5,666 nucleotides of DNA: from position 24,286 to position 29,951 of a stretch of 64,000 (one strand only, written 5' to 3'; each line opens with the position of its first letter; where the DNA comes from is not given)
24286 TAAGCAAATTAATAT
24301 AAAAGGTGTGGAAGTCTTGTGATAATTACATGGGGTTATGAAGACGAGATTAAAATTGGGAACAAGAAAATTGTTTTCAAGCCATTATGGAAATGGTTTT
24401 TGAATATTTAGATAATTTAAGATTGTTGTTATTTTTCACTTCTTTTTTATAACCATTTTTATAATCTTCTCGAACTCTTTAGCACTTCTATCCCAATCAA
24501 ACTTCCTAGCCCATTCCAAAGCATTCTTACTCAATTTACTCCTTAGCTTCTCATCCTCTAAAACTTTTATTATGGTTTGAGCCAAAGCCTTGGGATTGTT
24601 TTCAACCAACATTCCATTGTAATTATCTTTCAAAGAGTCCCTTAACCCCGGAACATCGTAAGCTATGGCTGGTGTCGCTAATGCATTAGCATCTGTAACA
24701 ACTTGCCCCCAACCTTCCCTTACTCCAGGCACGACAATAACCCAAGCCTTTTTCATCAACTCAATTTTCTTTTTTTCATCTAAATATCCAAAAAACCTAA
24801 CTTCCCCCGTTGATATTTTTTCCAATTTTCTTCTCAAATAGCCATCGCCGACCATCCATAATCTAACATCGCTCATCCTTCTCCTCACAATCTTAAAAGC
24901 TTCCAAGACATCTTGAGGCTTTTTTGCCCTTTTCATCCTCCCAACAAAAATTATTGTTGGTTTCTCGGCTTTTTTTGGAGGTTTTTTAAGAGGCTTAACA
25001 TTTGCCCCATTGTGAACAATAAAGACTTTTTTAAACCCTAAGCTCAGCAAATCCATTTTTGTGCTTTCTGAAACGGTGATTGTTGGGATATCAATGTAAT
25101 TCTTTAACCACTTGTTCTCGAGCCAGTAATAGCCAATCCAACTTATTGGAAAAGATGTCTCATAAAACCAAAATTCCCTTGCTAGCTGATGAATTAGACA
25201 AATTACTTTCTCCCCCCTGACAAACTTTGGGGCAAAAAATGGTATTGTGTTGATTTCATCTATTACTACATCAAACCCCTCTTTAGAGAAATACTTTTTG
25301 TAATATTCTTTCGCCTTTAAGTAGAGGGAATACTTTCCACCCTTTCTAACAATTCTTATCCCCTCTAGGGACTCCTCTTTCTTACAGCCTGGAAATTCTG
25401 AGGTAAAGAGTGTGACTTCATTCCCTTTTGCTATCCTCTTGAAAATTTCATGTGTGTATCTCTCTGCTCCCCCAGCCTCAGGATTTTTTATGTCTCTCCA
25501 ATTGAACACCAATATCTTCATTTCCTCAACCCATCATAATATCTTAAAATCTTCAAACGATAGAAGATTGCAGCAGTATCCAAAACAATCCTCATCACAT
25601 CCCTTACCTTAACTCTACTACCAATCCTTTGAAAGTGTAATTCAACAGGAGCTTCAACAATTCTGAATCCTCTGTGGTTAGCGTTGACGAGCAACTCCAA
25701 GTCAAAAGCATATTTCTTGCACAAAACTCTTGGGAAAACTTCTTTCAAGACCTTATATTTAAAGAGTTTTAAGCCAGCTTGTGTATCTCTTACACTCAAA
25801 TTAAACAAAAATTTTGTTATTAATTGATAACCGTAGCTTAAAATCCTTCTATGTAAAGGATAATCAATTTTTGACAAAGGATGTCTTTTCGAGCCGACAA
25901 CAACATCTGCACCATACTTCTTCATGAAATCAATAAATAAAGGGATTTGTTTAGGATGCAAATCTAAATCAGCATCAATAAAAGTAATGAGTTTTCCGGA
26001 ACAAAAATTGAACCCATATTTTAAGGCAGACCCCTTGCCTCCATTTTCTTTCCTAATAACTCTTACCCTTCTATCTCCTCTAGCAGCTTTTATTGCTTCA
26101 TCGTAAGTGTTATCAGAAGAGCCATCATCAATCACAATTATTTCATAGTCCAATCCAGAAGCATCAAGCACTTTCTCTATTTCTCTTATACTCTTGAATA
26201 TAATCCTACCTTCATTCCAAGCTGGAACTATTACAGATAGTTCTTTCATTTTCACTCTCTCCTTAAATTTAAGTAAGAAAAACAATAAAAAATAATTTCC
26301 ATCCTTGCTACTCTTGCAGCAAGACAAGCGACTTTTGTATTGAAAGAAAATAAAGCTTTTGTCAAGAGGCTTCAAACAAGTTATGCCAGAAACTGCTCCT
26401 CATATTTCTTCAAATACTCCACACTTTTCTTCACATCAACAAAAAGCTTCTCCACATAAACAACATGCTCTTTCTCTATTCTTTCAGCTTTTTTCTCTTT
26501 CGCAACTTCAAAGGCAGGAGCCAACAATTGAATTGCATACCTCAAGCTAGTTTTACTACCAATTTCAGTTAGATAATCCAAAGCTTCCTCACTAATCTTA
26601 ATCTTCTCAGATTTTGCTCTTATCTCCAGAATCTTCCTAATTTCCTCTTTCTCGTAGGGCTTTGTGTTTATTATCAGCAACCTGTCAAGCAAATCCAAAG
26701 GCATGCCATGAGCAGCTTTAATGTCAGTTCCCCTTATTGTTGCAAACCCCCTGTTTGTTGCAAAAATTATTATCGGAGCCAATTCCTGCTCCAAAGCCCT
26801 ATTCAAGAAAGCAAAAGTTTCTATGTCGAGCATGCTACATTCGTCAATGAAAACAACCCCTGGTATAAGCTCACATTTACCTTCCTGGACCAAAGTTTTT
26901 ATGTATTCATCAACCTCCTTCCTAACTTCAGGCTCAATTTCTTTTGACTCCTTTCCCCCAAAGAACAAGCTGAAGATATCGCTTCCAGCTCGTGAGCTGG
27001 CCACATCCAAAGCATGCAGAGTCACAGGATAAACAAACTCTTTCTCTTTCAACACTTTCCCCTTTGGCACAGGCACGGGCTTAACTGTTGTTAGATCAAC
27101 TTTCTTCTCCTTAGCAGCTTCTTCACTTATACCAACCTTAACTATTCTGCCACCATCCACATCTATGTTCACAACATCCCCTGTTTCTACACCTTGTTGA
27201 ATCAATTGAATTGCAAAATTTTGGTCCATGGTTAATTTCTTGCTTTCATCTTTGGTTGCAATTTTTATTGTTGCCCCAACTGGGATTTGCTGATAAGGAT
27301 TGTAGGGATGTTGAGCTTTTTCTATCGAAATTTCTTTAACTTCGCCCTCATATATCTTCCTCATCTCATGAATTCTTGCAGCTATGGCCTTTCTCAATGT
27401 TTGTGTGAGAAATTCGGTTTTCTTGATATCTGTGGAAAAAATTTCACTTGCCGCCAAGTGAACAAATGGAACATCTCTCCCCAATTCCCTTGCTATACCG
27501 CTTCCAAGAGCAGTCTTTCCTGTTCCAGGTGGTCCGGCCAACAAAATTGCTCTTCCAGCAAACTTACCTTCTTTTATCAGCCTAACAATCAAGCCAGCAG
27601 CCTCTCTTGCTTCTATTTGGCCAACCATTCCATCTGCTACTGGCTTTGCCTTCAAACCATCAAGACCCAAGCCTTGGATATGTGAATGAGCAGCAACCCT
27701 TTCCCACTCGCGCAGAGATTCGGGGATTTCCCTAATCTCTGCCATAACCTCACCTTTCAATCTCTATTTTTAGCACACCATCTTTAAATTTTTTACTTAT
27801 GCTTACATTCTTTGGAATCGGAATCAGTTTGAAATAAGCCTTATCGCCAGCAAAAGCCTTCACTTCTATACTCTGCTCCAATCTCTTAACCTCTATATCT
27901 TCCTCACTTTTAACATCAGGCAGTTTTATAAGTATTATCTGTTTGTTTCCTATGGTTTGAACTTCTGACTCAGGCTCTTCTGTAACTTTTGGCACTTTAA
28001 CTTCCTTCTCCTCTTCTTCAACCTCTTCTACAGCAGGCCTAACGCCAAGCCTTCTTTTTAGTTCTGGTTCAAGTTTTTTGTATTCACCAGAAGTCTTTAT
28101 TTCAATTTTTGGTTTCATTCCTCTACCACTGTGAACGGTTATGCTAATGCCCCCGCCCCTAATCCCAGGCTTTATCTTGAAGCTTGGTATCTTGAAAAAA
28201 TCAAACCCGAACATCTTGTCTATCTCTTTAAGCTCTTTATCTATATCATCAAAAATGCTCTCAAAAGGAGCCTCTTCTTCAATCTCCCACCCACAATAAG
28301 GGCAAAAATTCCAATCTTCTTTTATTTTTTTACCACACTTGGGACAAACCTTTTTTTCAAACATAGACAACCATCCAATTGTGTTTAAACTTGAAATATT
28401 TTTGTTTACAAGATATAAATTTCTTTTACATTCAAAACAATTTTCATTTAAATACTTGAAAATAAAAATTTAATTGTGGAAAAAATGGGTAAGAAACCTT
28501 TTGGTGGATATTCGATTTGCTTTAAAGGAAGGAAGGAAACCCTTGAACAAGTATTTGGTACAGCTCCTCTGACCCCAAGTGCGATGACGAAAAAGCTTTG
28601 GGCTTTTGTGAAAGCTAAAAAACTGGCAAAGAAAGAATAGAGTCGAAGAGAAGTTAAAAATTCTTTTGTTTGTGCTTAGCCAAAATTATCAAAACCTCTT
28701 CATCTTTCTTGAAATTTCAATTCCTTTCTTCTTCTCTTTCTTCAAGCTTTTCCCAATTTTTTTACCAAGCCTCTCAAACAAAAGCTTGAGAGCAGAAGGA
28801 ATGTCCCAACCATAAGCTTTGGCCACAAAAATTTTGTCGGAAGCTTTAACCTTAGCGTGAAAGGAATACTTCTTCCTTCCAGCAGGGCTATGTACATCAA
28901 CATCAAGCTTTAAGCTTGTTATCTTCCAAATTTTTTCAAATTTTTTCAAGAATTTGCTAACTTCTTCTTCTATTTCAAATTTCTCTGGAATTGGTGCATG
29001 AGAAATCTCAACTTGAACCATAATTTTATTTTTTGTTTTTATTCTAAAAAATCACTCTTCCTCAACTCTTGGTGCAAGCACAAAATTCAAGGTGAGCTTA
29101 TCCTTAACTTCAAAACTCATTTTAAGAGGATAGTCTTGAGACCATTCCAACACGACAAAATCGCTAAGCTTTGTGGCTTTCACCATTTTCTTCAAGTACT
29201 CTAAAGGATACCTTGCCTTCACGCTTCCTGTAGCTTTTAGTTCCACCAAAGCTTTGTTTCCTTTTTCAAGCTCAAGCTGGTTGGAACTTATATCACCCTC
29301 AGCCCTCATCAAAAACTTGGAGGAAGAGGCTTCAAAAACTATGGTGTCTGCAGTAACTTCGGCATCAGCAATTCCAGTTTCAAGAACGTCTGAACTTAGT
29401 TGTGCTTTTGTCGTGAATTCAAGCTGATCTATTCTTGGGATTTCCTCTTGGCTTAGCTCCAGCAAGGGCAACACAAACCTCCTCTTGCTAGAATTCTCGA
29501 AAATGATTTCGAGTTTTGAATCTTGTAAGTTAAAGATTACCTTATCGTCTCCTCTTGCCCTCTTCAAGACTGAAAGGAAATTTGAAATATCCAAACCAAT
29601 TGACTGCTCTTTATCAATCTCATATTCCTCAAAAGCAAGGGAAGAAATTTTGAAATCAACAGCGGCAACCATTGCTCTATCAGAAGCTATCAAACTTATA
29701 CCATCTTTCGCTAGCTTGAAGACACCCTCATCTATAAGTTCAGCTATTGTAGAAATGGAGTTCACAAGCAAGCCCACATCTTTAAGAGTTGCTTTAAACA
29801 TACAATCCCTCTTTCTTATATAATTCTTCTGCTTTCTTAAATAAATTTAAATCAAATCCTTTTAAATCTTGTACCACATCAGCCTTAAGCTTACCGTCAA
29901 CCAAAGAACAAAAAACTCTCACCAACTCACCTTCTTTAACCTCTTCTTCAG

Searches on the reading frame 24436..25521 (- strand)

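Call 37: search_protein_families(library=pfam, proteins=[window:24436-25521:-])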
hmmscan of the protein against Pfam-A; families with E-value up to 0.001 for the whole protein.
window:24436-25521:- (361 aa): 4 families
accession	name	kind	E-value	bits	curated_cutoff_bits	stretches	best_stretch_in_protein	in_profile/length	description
PF00534.26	Glycos_transf_1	-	5.9e-36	124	26.4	1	179-336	7-171/172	Glycosyl transferases group 1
PF13692.12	Glyco_trans_1_4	-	2.8e-28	99.4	27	1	187-323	1-142/142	Glycosyl transferases group 1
PF13439.12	Glyco_transf_4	-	3.8e-12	47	28.5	1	17-175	2-168/170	Glycosyltransferase Family 4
PF20706.3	GT4-conflict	-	1.2e-09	38.1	26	1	165-341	173-376/385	Family 4 Glycosyltransferase in conflict systems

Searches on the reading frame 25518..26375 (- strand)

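Call 38: search_protein_families(library=pfam, proteins=[window:25518-26375:-])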
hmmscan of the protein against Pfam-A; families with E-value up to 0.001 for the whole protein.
window:25518-26375:- (285 aa): 3 families
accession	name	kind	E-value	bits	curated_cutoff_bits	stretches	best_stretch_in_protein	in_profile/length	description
PF00535.33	Glycos_transf_2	-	1.8e-32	113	23.3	1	47-214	1-168/168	Glycosyl transferase family 2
PF13641.12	Glyco_tranf_2_3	-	6.2e-12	46.5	27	1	46-245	3-207/230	Glycosyltransferase like family 2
PF10111.15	Glyco_tranf_2_2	-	1.8e-05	24.8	27.3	1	48-136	2-91/276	Glycosyltransferase like family 2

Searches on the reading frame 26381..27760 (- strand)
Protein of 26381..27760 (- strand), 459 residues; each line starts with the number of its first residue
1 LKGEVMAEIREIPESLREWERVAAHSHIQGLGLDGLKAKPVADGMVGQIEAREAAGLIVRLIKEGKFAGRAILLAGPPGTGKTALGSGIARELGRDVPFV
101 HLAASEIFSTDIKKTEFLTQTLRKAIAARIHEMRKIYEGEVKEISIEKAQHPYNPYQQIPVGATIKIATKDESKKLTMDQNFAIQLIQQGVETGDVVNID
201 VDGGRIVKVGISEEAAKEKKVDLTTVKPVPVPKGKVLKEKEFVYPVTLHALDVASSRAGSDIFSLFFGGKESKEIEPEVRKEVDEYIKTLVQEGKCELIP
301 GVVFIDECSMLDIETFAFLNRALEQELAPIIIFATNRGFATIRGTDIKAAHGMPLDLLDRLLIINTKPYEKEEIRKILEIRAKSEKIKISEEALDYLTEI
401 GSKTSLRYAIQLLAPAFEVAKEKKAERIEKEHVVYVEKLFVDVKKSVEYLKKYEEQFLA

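Call 38: search_protein_families(library=pfam, proteins=[window:26381-27760:-])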
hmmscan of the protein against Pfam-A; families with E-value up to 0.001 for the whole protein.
window:26381-27760:- (459 aa): 11 families
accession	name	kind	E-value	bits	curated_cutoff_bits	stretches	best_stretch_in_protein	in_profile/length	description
PF06068.19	TIP49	-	8.6e-135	449.8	23.8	1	21-372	1-347/347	TIP49 P-loop domain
PF17856.7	TIP49_C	-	2.1e-25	89.1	24.5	1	377-442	1-66/66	TIP49 AAA-lid domain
PF00004.35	AAA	-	5.4e-10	40.3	21.2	1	72-120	1-48/131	ATPase family associated with various cellular activities (AAA)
PF22703.2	Cdc6_lid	-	1.1e-06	28.8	27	1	376-434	2-64/68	Cdc6 AAA+ ATPase-type lid domain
PF13401.12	AAA_22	-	1.5e-05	25.7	27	0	70-121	6-58/130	AAA domain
PF13191.12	AAA_16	-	2.1e-05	25.5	32.6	1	69-142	24-103/167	AAA ATPase domain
PF05496.18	RuvB_N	-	2.1e-05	24.7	27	1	44-97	8-61/159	Holliday junction DNA helicase RuvB P-loop domain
PF13245.12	AAA_19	-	2.8e-05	24.8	25.1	1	68-331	10-121/134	AAA domain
PF13604.12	AAA_30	-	0.0002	21.6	27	0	71-126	20-77/191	AAA domain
PF03796.21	DnaB_C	-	0.00037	20.4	27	1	69-160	19-103/255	DnaB-like helicase C terminal domain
PF07728.20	AAA_5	-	0.00091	19.7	22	0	72-100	2-31/139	AAA domain (dynein-related subfamily)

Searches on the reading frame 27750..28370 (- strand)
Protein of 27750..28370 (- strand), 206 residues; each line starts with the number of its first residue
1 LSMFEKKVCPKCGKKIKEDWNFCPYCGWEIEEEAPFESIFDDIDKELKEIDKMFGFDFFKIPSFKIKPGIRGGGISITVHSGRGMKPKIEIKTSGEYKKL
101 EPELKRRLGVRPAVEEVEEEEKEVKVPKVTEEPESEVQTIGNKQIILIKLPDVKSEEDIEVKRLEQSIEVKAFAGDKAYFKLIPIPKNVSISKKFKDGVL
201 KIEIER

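Call 38: search_protein_families(library=pfam, proteins=[window:27750-28370:-])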
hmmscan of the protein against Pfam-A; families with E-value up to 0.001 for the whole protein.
window:27750-28370:- (206 aa): 7 families
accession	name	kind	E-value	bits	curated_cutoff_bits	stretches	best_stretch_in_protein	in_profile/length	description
PF13248.11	Zn_ribbon_3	-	2.3e-09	36.8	27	1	6-27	2-23/26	zinc-ribbon domain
PF13240.11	Zn_Ribbon_1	-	7.4e-09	35.6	25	1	9-27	2-20/23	zinc-ribbon domain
PF10571.15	UPF0547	-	1.7e-06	28.4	29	1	7-29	1-23/26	Uncharacterised protein family UPF0547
PF12773.13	DZR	-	2e-06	28.3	27.3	1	6-27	24-45/45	Double zinc ribbon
PF24460.1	DUF7575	-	6.4e-06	25.9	28.5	1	7-30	4-27/28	Domain of unknown function (DUF7575)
PF17032.10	Zn_ribbon_15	-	0.00019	22.6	28.9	1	5-27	51-73/73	zinc-ribbon family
PF14149.11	YhfH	-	0.00029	21.1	27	0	5-18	12-25/37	YhfH-like protein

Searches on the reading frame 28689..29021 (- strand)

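Call 38: search_protein_families(library=pfam, proteins=[window:28689-29021:-])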
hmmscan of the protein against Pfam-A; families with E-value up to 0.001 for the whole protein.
window:28689-29021:- (110 aa): 1 family
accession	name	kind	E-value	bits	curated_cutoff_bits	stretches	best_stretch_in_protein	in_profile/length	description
PF02482.25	Ribosomal_S30AE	-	0.00013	23.1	23.7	1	16-95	13-86/88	Sigma 54 modulation protein / S30EA ribosomal protein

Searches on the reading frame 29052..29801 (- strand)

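Call 38: search_protein_families(library=pfam, proteins=[window:29052-29801:-])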
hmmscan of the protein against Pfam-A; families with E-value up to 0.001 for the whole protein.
window:29052-29801:- (249 aa): 3 families
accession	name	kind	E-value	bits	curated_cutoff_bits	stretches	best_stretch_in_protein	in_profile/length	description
PF00705.23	PCNA_N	-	1.2e-15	57.8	20.3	1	1-110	1-112/127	Proliferating cell nuclear antigen, N-terminal domain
PF02144.21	Rad1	-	8.5e-12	45.1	24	1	2-219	2-244/257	Repair protein Rad1/Rec1/Rad17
PF02747.20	PCNA_C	-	9.2e-12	45.7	23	1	124-244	2-127/128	Proliferating cell nuclear antigen, C-terminal domain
